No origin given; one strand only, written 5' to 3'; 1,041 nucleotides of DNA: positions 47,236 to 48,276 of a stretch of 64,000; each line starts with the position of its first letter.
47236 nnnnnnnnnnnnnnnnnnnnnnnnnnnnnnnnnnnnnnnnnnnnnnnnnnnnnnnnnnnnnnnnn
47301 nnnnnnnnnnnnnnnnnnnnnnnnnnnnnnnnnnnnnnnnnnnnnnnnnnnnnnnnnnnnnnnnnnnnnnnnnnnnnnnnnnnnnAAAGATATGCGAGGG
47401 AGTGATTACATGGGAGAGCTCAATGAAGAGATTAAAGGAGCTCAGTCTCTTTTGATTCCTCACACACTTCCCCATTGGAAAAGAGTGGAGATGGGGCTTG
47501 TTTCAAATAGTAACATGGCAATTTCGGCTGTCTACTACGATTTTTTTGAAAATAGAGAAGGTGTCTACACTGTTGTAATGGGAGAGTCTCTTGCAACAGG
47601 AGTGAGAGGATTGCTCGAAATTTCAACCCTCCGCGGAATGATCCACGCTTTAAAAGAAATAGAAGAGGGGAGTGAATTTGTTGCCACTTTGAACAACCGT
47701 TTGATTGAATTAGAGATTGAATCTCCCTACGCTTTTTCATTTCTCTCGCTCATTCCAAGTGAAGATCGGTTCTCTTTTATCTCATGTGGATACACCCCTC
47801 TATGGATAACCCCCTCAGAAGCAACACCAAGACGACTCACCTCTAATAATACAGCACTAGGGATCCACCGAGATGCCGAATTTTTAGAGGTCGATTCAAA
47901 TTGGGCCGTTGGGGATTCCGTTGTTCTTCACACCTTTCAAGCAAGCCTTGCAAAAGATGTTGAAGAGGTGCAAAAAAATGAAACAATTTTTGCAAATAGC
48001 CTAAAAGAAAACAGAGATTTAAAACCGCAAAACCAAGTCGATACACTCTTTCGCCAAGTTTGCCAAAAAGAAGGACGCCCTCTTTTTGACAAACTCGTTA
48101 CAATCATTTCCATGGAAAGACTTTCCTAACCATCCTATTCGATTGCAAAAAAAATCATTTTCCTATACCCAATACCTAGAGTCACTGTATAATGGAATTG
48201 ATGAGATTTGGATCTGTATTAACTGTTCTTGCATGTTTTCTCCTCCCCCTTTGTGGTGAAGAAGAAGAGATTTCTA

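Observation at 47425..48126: The T3SS-embedded kinase Pkn5 has a C-terminal SpoIIE/RsbU-type PP2C fold whose metal-binding aspartates are replaced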

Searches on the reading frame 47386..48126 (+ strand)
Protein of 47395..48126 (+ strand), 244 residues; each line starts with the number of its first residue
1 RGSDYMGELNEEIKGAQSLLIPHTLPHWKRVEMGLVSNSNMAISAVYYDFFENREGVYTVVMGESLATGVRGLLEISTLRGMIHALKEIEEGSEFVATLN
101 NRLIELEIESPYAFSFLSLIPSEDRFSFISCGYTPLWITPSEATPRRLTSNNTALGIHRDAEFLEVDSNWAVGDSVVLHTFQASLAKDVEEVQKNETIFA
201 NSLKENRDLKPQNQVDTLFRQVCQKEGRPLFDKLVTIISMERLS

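Call 3: search_protein_families(library=pfam, proteins=[window:47425-48126:+], max_evalue=10)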
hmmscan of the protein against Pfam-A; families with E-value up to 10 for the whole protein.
window:47425-48126:+ (234 aa): 1 family
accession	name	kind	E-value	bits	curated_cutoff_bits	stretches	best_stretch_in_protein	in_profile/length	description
PF07228.17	SpoIIE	-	5.2e-10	40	25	1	46-222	3-182/192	Stage II sporulation protein E (SpoIIE)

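Call 4: search_protein_families(library=ncbifam, proteins=[window:47425-48126:+], max_evalue=10)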
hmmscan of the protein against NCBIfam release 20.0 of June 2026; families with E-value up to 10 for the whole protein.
window:47425-48126:+ (234 aa): 0 families

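Call 5: search_solved_structures(query=window:47395-48126:+, max_evalue=10, show_alignments=3)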
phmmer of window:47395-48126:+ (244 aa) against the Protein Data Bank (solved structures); distinct sequences matched with E-value up to 10: 2.
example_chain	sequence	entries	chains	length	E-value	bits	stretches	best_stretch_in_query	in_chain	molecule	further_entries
36qu_O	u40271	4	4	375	0.54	12.9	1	74-152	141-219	V-type proton ATPase subunit C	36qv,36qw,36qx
7x2p_A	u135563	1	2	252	0.79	12.4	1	35-124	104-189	Putative lipase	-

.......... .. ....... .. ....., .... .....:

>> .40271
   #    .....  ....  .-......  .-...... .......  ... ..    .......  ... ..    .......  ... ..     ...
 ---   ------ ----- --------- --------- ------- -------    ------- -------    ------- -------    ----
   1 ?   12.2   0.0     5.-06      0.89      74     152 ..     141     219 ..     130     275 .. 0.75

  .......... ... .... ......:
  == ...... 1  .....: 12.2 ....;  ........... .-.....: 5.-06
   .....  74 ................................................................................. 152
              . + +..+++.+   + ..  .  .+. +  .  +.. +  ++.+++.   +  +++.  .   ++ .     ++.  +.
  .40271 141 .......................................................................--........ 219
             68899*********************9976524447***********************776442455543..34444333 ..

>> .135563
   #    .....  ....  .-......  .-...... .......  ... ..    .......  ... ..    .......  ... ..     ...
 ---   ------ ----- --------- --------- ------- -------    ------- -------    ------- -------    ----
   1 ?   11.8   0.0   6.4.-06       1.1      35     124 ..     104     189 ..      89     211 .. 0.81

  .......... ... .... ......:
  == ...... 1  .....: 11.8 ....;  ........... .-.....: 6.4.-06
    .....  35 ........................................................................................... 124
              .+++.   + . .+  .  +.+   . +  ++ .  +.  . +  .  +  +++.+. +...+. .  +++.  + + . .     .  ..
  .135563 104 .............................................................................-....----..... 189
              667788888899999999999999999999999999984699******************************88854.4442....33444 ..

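Call 13: find_homologous_proteins(query=window:47395-48126:+, max_evalue=0.001)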
Query window:47395-48126:+ (244 aa): 1 proteins with E <= 0.001 among 511 candidates.
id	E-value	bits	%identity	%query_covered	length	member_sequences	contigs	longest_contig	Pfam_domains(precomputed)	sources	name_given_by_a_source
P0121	2.0e-58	216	46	100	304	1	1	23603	PF07228.18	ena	-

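Call 24: search_solved_structures(query=A3, max_evalue=10, show_alignments=5)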
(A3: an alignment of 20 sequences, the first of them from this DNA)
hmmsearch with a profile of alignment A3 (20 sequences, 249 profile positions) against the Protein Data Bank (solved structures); distinct sequences matched with E-value up to 10: 3.
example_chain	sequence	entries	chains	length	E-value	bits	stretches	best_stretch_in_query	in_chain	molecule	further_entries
5mqh_A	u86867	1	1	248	0.00018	24.4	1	55-247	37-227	Serine phosphatase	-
3t91_A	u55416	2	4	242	0.00054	22.8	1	99-247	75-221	Stage II sporulation protein E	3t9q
5ucg_A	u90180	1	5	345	0.0014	21.4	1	99-247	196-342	Stage II sporulation protein E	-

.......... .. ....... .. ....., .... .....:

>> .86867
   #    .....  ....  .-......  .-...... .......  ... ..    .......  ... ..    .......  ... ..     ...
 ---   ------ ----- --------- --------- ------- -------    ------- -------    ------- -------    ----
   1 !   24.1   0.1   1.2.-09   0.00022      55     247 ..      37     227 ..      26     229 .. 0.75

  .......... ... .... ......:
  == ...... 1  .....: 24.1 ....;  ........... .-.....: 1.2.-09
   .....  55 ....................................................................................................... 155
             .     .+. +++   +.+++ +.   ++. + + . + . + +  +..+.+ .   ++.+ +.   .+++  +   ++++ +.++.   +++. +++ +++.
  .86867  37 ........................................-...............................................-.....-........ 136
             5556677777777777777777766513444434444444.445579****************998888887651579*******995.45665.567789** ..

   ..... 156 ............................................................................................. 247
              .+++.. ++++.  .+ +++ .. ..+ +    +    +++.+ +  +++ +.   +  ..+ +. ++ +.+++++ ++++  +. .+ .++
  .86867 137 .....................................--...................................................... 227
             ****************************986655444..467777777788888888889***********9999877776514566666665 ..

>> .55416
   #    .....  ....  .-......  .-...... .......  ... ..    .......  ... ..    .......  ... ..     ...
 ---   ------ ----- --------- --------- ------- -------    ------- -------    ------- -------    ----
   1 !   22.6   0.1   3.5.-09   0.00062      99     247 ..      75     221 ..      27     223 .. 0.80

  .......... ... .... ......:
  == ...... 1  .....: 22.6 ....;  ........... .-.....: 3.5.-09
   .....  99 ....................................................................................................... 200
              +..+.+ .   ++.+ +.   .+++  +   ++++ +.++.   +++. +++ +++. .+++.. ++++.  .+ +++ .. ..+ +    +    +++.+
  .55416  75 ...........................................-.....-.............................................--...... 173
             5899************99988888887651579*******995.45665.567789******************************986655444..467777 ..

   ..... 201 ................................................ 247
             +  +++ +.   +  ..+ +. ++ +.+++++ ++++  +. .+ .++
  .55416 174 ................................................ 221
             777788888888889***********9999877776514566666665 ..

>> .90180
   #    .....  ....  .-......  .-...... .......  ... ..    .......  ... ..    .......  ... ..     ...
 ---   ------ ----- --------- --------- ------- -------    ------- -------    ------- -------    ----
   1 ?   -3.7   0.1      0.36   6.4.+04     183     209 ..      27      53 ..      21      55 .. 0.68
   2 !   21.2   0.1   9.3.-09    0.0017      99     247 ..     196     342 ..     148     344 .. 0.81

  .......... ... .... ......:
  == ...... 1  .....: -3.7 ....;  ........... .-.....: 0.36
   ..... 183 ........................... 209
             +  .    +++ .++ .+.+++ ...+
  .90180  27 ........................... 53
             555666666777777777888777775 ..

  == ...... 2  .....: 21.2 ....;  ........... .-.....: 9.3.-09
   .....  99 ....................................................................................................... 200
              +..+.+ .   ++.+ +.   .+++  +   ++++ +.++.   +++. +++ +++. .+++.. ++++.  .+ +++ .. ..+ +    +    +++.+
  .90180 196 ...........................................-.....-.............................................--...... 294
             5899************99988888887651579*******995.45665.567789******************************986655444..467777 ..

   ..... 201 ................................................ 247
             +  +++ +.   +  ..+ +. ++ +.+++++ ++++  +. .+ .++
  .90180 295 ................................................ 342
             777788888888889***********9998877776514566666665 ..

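Call 26: predict_structure(alignment_id=A3)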
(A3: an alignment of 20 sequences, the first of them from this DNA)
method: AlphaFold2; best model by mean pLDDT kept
length: 247 residues; sequences in the alignment: 20
mean_pLDDT: 87.3   pTM: 0.86
mean pLDDT of the five models: 87.3, 87.2, 87.0, 86.3, 85.7
residues with pLDDT >= 90: 142; 70-90: 85; 50-70: 18; < 50: 2
segments of 3 or more residues with pLDDT < 50: none
pLDDT, mean of each block of 10 residues (from residue 1): 64 83 85 94 80 91 92 87 94 92 94 91 96 90 89 90 93 95 72 81 93 96 78 70 95
secondary structure, 60 per line:
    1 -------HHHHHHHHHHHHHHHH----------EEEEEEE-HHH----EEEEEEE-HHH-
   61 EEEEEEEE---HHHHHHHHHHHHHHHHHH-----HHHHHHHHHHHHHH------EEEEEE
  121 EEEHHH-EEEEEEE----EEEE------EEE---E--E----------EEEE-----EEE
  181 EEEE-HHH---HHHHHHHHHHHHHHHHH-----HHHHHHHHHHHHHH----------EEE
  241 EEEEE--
elements in order: H8-23 E34-40 E49-55 E61-68 H72-89 H95-108 E115-123 E128-134 E139-142 E149-151 E169-172 E178-184 H192-208 H214-227 E238-245

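Call 28: fold_search(model_id=the predicted structure, library=pdb)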
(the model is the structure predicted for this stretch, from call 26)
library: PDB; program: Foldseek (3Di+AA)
matches with E <= 10: 682; with E <= 0.001: 126
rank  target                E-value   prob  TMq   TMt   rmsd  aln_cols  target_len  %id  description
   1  5ucg_E                2.1e-12  1.00  0.66  0.50   4.0       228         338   18  Structure of the PP2C Phosphatase Domain and a Fragment of the Regulatory Domain of the Cell Fate Determinant SpoIIE f (released 2017-05-31)
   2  5ucg_D                9.1e-12  1.00  0.66  0.50   4.0       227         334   18  Structure of the PP2C Phosphatase Domain and a Fragment of the Regulatory Domain of the Cell Fate Determinant SpoIIE f (released 2017-05-31)
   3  5ucg_B                1.2e-11  1.00  0.66  0.50   4.3       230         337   18  Structure of the PP2C Phosphatase Domain and a Fragment of the Regulatory Domain of the Cell Fate Determinant SpoIIE f (released 2017-05-31)
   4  6k4e_B                1.3e-11  1.00  0.73  0.74   4.6       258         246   13  SiaA-PP2C domain of Pseudomonas aeruginosa (released 2019-06-26)
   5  5ucg_A                1.4e-11  1.00  0.67  0.49   4.0       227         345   18  Structure of the PP2C Phosphatase Domain and a Fragment of the Regulatory Domain of the Cell Fate Determinant SpoIIE f (released 2017-05-31)
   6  3f79_C                2.1e-11  1.00  0.73  0.77   4.3       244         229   15  Structure of pseudo-centered cell crystal form of the C-terminal phosphatase domain of P. aeruginosa RssB (released 2009-11-24)
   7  3f79_B                2.6e-11  1.00  0.73  0.78   4.2       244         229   15  Structure of pseudo-centered cell crystal form of the C-terminal phosphatase domain of P. aeruginosa RssB (released 2009-11-24)
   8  3f79_D                2.8e-11  1.00  0.74  0.79   4.2       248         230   14  Structure of pseudo-centered cell crystal form of the C-terminal phosphatase domain of P. aeruginosa RssB (released 2009-11-24)
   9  3w40_A                4.8e-11  1.00  0.63  0.76   4.0       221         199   10  Crystal structure of RsbX in complex with magnesium in space group P1 (released 2014-01-22)
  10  5mqh                  4.8e-11  1.00  0.56  0.59   5.8       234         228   17  Structure of the Phosphatase Domain of the Cell Fate Determinant SpoIIE from Bacillus subtilis in a crystal form without (released 2017-05-31)
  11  2pk0_A                5.1e-11  1.00  0.64  0.64   4.4       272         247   12  Structure of the S. agalactiae serine/threonine phosphatase at 2.65 resolution (released 2007-06-12)
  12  3f79_F                6.1e-11  1.00  0.69  0.72   5.1       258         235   16  Structure of pseudo-centered cell crystal form of the C-terminal phosphatase domain of P. aeruginosa RssB (released 2009-11-24)
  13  3ke6_B                6.4e-11  1.00  0.67  0.50   4.0       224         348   16  The crystal structure of the RsbU and RsbW domains of Rv1364c from Mycobacterium tuberculosis (released 2010-11-10)
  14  3eq2_A                9.2e-11  1.00  0.68  0.48   4.3       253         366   15  Structure of Hexagonal Crystal form of Pseudomonas aeruginosa RssB (released 2009-10-20)
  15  3zt9                  1.4e-10  1.00  0.58  0.72   5.0       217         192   13  The bacterial stressosome: a modular system that has been adapted to control secondary messenger signaling (released 2012-02-22)
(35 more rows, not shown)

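Call 34: search_protein_representatives(alignment_id=A3)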
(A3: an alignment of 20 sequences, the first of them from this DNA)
Query: 20 sequences, 249 profile positions. Proteins with E-value up to 0.001 (for the whole library): 22479; up to 1e-10: 3497; up to 1e-30: 88. The best 150 are listed.
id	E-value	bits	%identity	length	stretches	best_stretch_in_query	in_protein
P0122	3.4e-101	354.4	-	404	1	1-248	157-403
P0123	2.5e-72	259.8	-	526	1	2-248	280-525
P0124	6.2e-71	255.2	-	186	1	65-247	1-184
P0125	4.7e-67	242.5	-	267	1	2-248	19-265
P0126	3.4e-65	236.4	-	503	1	2-248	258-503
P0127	2.0e-63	230.6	-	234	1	16-248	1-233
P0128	3.2e-62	226.7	-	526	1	10-248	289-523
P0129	2.0e-61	224.0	-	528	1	2-248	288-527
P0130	1.5e-59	218.0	-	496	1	7-248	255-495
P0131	2.7e-58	213.8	-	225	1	26-248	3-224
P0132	3.5e-58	213.5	-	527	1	2-248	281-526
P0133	6.5e-58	212.6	-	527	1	1-247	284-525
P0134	2.5e-55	204.1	-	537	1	1-248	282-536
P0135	2.8e-55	203.9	-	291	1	1-248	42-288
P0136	5.5e-55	203.0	-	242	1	7-248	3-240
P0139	8.7e-53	195.8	-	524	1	1-248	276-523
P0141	1.8e-52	194.7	-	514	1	17-248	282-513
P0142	2.3e-50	187.8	-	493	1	6-246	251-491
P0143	1.1e-49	185.6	-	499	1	8-247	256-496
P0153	3.4e-45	170.9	-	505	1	9-246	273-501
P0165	9.8e-41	156.3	-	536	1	2-248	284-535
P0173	3.6e-38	147.9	-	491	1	10-193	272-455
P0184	1.7e-35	139.2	-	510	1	1-247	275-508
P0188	4.7e-34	134.4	-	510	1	1-248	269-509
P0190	7.2e-34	133.8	-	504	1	16-247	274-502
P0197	9.4e-33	130.1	-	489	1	10-229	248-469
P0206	4.4e-31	124.7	-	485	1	3-248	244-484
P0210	1.1e-30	123.4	-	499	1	7-192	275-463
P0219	2.7e-29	118.8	-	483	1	25-234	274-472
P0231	1.4e-27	113.2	-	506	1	10-185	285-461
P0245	8.4e-25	104.1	-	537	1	2-247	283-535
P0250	4.5e-24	101.7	-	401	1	14-248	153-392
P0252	8.9e-24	100.7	-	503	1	16-193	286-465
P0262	8.7e-22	94.2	-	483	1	12-248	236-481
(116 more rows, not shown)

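Call 37: list_cluster_members(proteins=[P0130, P0142, P0143, P0153, P0126, P0123, P0139, P0141, P0262, P0250])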
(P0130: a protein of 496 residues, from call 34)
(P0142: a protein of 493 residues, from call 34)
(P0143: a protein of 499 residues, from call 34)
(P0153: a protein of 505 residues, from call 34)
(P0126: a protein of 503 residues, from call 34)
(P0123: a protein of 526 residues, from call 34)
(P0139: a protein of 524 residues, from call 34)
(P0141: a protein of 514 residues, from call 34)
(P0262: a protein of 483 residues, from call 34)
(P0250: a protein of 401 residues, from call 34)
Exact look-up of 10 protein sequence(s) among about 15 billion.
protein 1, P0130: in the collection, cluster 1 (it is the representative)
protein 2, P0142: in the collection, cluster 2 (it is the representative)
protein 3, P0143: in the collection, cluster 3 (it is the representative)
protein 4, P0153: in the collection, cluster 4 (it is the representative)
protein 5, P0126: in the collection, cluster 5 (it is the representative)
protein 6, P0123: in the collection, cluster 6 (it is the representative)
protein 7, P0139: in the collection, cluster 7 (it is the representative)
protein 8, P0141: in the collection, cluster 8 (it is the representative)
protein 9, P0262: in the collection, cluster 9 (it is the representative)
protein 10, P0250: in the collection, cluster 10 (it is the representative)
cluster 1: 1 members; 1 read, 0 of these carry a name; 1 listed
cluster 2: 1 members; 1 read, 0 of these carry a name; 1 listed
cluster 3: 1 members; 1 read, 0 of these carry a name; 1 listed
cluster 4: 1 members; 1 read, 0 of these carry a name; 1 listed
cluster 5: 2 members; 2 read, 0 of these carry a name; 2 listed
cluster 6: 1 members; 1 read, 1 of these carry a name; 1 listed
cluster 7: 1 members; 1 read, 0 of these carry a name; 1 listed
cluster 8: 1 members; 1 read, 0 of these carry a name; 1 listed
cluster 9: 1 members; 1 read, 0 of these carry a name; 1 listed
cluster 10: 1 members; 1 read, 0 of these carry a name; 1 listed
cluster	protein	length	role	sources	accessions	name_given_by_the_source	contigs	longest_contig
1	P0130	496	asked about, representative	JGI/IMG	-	-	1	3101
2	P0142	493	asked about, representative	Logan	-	-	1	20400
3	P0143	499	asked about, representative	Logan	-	-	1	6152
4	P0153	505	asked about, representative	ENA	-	-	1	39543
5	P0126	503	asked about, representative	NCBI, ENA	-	-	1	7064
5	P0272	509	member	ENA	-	-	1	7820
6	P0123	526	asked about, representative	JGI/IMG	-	eukaryotic-like serine/threonine-protein kinase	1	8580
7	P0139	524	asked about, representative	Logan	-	-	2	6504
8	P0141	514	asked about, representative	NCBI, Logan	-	-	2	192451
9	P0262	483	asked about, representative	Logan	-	-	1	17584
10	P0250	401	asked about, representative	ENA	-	-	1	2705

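Call 38: find_encoding_contigs(protein=P0153, flank=6000, max_places=3)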
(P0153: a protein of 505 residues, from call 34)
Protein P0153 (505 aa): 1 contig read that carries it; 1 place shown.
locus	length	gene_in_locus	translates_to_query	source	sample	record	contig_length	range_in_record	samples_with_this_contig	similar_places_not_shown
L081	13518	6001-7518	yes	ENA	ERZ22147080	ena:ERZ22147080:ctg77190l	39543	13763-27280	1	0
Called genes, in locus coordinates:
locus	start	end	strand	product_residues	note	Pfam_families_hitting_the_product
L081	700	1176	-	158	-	-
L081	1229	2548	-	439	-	-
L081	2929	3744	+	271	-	-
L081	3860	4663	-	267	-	-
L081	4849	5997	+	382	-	PF12704:MacB_PCD, PF02687:FtsX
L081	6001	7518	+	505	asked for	PF00069:Pkinase (weak), PF07714:PK_Tyr_Ser-Thr (weak), PF07228:SpoIIE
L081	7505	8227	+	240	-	PF00005:ABC_tran, PF13304:AAA_21 (faint)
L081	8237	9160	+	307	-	PF25919:BSH_CusB (faint), PF25917:BSH_RND (faint), PF25885:HH_EMRA (weak)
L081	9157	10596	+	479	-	PF02321:OEP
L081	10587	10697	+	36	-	-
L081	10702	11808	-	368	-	PF00550:PP-binding (weak)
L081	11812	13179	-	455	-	PF00202:Aminotran_3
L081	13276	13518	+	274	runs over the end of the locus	PF01738:DLH (faint), PF00561:Abhydrolase_1 (weak), PF12146:Hydrolase_4, PF12697:Abhydrolase_6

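Call 39: find_encoding_contigs(protein=P0142, flank=6000, max_places=3)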
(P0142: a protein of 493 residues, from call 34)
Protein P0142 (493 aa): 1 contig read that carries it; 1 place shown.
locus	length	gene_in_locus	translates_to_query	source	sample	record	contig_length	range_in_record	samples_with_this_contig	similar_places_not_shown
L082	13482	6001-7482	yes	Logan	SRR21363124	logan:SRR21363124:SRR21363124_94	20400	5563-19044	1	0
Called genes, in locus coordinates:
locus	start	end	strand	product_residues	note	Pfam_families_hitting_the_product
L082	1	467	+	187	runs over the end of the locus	PF01386:Ribosomal_L25p, PF14693:Ribosomal_TL5_C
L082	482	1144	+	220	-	PF01195:Pept_tRNA_hydro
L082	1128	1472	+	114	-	PF01250:Ribosomal_S6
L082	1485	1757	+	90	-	PF01084:Ribosomal_S18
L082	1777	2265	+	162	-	PF01281:Ribosomal_L9_N, PF03948:Ribosomal_L9_C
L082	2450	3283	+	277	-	PF00288:GHMP_kinases_N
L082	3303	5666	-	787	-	PF01225:Mur_ligase, PF08245:Mur_ligase_M, PF02875:Mur_ligase_C, PF01820:Dala_Dala_lig_N, PF02222:ATP-grasp (faint), PF07478:Dala_Dala_lig_C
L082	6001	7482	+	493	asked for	PF00069:Pkinase (weak), PF07714:PK_Tyr_Ser-Thr, PF07228:SpoIIE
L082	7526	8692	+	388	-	PF12704:MacB_PCD, PF02687:FtsX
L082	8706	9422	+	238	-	PF00005:ABC_tran, PF02463:SMC_N (faint), PF13304:AAA_21 (faint)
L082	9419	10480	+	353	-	PF25973:BSH_CzcB (weak), PF25917:BSH_RND (weak), PF25984:BSH_YknX, PF25881:HH_YBHG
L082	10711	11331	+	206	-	-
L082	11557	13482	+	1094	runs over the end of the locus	?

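Call 44: find_encoding_contigs(protein=P0126, flank=5000, max_places=2)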
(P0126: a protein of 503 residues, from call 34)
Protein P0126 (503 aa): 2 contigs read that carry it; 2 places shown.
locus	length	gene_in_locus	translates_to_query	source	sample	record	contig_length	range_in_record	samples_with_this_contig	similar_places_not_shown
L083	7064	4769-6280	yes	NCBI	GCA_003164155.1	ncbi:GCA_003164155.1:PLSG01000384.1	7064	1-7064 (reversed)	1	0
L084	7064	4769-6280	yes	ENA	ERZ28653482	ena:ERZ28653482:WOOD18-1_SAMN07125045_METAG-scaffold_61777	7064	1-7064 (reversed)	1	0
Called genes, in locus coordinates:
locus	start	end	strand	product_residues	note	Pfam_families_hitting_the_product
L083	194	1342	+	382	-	PF12704:MacB_PCD (weak), PF02687:FtsX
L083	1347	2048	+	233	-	PF02463:SMC_N (faint), PF00005:ABC_tran, PF13304:AAA_21 (faint)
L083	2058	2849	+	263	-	-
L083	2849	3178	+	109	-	-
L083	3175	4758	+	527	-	PF02321:OEP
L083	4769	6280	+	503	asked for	PF00069:Pkinase, PF07714:PK_Tyr_Ser-Thr, PF03109:ABC1 (weak), PF07228:SpoIIE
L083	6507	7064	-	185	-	?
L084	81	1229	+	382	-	PF12704:MacB_PCD (weak), PF02687:FtsX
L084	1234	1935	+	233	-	PF02463:SMC_N (faint), PF00005:ABC_tran, PF13304:AAA_21 (faint)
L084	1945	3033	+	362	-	PF25984:BSH_YknX (weak), PF25881:HH_YBHG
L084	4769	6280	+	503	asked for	PF00069:Pkinase, PF07714:PK_Tyr_Ser-Thr, PF03109:ABC1 (weak), PF07228:SpoIIE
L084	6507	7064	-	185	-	?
